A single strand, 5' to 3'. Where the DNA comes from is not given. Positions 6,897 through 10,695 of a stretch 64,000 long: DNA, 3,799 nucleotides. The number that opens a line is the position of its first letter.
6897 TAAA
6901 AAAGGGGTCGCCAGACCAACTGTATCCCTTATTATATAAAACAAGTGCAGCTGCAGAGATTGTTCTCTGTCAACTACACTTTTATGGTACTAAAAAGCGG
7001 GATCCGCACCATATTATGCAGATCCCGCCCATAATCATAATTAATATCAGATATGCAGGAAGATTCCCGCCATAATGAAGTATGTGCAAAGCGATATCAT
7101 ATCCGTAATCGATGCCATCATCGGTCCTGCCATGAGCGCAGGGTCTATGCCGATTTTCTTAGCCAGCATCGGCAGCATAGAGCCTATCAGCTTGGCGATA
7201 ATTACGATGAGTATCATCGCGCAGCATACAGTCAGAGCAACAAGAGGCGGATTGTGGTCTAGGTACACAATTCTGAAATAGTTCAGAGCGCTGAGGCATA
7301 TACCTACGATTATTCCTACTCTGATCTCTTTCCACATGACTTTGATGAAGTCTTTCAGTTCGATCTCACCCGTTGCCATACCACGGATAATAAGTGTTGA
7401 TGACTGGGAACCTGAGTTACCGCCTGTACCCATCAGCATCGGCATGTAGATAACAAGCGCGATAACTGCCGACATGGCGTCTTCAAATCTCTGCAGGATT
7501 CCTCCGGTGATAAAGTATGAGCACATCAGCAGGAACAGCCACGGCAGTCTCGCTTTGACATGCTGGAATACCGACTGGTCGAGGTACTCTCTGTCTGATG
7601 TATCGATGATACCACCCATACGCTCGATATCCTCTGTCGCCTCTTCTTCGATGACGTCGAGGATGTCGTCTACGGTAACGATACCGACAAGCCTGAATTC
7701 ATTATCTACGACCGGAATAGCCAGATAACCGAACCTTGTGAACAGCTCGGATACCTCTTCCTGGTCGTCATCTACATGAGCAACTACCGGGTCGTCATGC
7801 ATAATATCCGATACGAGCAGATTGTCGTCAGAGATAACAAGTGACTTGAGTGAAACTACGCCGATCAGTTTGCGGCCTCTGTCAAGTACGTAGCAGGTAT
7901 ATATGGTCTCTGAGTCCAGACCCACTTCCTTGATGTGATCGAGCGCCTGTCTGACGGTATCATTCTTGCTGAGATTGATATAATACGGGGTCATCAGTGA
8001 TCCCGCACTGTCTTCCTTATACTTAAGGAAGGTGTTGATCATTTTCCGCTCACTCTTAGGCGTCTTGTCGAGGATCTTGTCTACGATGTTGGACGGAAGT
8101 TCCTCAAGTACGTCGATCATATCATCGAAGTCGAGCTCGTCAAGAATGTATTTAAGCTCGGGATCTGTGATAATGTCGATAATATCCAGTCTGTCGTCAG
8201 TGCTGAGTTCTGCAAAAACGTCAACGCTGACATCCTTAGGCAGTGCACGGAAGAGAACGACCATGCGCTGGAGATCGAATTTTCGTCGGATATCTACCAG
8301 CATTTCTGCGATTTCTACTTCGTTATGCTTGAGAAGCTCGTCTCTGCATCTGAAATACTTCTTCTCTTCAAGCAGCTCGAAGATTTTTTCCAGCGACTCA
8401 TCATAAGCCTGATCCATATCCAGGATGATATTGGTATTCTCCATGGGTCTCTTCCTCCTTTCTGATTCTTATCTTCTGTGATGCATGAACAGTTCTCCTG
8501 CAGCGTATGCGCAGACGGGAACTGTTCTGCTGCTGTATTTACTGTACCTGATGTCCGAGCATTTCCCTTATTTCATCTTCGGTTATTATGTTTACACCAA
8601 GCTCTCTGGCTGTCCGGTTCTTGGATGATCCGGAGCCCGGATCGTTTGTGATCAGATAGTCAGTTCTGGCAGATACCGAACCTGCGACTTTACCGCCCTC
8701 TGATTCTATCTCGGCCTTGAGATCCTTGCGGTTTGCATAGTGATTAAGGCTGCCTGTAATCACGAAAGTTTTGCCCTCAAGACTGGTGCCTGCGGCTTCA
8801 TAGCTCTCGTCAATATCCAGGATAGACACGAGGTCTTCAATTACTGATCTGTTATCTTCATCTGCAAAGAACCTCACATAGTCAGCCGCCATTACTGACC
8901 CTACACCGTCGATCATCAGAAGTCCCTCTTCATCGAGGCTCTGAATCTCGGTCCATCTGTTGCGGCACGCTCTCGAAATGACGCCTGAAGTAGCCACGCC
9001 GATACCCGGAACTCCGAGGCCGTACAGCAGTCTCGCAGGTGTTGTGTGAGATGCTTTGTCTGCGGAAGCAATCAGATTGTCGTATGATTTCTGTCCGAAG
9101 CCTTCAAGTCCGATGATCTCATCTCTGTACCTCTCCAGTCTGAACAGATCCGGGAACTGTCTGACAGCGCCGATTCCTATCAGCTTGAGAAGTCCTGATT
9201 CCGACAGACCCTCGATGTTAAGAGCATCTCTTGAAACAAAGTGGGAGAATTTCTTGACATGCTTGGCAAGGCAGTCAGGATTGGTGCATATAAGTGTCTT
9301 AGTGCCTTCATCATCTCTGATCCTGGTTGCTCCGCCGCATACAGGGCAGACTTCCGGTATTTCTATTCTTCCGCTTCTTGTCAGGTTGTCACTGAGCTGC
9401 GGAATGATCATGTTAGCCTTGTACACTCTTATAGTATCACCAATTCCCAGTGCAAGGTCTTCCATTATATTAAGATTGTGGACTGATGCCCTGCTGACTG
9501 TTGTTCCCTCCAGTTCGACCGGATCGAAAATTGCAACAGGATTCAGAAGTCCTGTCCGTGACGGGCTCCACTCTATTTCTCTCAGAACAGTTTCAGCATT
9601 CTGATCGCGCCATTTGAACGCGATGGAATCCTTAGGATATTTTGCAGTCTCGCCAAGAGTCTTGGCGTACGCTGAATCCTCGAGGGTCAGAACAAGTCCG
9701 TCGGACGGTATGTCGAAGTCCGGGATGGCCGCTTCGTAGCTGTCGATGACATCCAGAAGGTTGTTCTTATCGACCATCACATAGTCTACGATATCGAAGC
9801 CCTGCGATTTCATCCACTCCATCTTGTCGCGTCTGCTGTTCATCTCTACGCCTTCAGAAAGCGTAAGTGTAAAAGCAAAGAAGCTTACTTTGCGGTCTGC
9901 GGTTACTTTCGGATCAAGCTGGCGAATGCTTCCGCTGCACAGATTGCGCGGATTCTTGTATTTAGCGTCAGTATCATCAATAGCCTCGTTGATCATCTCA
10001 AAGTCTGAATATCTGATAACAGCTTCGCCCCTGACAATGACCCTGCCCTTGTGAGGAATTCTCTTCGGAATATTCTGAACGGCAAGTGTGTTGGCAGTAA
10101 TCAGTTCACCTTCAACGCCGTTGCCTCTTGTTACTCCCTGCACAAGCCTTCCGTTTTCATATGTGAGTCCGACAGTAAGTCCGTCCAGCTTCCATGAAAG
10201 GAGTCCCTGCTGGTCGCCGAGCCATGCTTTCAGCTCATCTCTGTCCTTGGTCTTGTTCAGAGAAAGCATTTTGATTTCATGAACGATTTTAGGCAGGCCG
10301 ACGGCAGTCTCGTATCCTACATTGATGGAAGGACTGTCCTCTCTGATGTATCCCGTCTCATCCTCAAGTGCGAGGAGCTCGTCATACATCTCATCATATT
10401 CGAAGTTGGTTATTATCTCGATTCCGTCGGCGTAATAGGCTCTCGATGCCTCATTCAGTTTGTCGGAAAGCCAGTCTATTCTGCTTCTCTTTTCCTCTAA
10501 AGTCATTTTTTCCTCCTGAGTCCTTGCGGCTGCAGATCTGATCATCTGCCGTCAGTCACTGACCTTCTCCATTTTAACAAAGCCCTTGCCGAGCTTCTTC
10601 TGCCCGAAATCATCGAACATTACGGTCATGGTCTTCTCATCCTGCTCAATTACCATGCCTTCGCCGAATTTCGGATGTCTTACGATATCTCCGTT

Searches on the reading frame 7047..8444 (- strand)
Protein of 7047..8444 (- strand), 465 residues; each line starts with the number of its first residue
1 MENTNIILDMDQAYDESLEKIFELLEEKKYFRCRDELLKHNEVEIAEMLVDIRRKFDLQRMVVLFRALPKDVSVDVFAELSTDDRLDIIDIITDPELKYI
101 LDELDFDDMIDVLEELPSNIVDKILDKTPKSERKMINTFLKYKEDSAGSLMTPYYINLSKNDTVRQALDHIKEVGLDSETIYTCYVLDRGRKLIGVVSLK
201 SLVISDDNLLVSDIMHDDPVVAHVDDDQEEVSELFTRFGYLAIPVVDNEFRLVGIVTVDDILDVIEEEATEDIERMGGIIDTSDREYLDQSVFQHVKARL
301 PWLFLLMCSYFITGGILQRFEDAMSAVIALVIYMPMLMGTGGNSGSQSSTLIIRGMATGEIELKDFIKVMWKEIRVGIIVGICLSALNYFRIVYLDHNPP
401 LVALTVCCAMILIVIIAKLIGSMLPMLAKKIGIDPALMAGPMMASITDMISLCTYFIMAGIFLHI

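Call 84: search_protein_families(library=pfam, proteins=[window:7047-8444:-], max_evalue=0.001)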
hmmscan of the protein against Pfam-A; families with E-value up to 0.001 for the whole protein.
window:7047-8444:- (465 aa): 3 families
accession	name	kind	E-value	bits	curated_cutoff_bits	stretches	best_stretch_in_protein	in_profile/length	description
PF01769.21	MgtE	-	4.4e-39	134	27.6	1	334-457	1-124/125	Divalent cation transporter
PF03448.22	MgtE_N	-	3.1e-22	79.5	25.9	1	49-145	6-102/102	MgtE intracellular N domain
PF00571.33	CBS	-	1.6e-20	73.6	24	2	211-266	1-56/57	CBS domain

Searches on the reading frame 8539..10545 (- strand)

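Call 26: search_protein_families(library=pfam, proteins=[window:8539-10545:-], max_evalue=0.00001)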
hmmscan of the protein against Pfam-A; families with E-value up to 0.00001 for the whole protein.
window:8539-10545:- (668 aa): 4 families
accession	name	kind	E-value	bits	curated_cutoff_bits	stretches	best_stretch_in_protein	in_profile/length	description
PF01653.23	DNA_ligase_aden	-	3.8e-55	187.6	27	1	84-313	4-251/253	NAD-dependent DNA ligase adenylation domain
PF03120.22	DNA_ligase_OB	-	1e-21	77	32.9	1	318-389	1-72/79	NAD-dependent DNA ligase OB-fold domain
PF12826.13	HHH_2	-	1.7e-09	38.2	27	1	505-569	1-64/64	Helix-hairpin-helix motif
PF00533.33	BRCT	-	3.5e-09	37.2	21.3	1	589-662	6-77/78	BRCA1 C Terminus (BRCT) domain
